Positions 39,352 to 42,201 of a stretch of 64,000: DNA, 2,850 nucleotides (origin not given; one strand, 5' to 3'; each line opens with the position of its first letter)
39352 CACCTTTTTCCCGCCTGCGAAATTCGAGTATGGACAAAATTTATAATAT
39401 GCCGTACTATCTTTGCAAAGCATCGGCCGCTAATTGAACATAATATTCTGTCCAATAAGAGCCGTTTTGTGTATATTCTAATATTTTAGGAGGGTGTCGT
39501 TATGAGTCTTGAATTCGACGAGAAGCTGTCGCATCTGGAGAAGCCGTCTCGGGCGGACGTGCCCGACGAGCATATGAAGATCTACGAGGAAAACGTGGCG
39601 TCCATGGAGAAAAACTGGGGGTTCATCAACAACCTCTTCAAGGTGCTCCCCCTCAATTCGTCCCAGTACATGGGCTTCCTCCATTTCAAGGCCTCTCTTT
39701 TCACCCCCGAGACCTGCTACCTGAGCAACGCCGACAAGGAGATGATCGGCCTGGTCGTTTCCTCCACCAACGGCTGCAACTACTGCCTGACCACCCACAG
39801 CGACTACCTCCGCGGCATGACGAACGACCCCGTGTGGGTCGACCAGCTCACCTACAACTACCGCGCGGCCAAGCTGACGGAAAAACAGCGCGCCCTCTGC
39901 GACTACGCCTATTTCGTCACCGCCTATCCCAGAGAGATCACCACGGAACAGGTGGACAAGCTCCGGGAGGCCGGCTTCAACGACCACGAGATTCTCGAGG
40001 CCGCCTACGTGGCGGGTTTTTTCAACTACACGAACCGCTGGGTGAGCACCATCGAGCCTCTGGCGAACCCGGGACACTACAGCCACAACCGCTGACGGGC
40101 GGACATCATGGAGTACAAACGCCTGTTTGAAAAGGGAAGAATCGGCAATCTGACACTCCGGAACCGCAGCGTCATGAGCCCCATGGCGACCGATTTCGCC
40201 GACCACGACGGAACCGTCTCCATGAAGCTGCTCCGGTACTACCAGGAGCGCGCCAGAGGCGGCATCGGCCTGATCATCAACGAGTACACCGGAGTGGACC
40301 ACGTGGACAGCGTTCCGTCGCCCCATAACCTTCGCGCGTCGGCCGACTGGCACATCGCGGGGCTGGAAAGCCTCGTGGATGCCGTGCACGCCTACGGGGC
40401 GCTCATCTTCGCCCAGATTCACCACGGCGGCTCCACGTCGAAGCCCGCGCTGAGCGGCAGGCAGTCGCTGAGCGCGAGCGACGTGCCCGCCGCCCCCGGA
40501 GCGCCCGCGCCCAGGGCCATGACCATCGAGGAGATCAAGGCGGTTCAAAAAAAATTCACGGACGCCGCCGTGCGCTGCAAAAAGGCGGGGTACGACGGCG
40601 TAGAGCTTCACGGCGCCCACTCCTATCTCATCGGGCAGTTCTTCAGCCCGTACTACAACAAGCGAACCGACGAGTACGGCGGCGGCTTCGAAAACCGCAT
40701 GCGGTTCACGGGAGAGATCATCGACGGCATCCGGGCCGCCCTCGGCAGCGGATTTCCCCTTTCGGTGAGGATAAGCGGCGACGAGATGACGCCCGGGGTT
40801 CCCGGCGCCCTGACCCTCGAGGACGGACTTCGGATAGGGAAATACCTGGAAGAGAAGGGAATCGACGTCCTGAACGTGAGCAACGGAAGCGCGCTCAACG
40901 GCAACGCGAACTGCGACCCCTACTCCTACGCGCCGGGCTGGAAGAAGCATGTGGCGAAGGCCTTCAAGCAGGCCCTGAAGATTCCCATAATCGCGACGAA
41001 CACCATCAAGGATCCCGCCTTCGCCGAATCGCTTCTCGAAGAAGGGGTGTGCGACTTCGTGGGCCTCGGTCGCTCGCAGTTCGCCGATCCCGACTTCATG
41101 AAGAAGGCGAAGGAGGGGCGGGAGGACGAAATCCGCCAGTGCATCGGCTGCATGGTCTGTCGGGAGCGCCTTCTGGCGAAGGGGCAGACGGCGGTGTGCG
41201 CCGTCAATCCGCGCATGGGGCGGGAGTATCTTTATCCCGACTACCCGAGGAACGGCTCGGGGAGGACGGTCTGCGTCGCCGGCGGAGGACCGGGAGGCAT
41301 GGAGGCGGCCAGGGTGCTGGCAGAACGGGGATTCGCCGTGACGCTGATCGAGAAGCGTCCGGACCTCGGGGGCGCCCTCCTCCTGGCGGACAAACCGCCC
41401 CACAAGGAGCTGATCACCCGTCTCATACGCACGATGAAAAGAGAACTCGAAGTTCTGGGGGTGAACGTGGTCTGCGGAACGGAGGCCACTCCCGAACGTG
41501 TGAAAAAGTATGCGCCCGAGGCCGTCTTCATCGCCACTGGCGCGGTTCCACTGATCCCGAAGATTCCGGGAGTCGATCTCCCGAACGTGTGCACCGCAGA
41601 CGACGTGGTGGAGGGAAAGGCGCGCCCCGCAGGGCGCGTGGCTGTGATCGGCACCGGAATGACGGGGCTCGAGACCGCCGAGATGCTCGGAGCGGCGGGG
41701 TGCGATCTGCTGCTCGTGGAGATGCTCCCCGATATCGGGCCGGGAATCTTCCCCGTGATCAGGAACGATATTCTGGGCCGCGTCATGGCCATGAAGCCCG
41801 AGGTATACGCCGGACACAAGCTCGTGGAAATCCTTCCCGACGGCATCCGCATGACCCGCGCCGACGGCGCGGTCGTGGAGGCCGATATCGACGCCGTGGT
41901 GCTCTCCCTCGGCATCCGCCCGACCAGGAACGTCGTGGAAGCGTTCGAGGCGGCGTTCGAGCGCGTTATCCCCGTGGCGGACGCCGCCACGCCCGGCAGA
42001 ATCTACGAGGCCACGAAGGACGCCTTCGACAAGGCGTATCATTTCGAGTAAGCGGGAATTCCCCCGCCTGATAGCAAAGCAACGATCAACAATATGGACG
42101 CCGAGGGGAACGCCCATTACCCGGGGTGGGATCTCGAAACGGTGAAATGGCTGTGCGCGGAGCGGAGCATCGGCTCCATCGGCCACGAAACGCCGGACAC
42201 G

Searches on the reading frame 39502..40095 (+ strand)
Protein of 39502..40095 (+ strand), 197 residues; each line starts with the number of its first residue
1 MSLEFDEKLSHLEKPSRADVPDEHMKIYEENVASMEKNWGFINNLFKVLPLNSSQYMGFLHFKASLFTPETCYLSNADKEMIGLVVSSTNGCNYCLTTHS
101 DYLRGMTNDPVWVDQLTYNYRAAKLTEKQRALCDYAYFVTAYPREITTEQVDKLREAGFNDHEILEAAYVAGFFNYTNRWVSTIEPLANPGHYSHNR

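Call 78: search_protein_families(library=pfam, proteins=[window:39502-40095:+], max_evalue=0.00001)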
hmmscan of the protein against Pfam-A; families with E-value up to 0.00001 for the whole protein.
window:39502-40095:+ (197 aa): 1 family
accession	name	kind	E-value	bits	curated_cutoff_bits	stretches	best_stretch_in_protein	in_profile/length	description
PF02627.25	CMD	-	1.5e-09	38.2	23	0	74-103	20-49/84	Carboxymuconolactone decarboxylase family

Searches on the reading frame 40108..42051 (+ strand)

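Call 78: search_protein_families(library=pfam, proteins=[window:40108-42051:+], max_evalue=0.00001)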
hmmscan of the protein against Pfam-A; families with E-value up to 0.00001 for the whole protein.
window:40108-42051:+ (647 aa): 8 families
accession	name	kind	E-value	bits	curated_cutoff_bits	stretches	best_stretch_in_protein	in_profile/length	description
PF00724.26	Oxidored_FMN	-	6.2e-73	246.5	27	1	6-341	2-342/342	NADH:flavin oxidoreductase / NADH oxidase family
PF07992.20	Pyr_redox_2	-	9e-25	88.1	26.1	1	387-616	2-250/291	Pyridine nucleotide-disulphide oxidoreductase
PF00070.33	Pyr_redox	-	7e-13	49.3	22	0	510-577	1-68/82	Pyridine nucleotide-disulphide oxidoreductase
PF13450.12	NAD_binding_8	-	1.3e-12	48.3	21.9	1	390-423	1-34/68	NAD(P)-binding Rossmann-like domain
PF01494.25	FAD_binding_3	-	7.1e-08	32.5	22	0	387-418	3-34/349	FAD binding domain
PF01266.30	DAO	-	1.8e-07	31.5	27.9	0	388-423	2-38/353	FAD dependent oxidoreductase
PF13738.12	Pyr_redox_3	-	2.6e-07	30.7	30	0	464-613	119-277/305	Pyridine nucleotide-disulphide oxidoreductase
PF12831.13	FAD_oxidored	-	7.9e-07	29.1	27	1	388-424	2-38/416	FAD dependent oxidoreductase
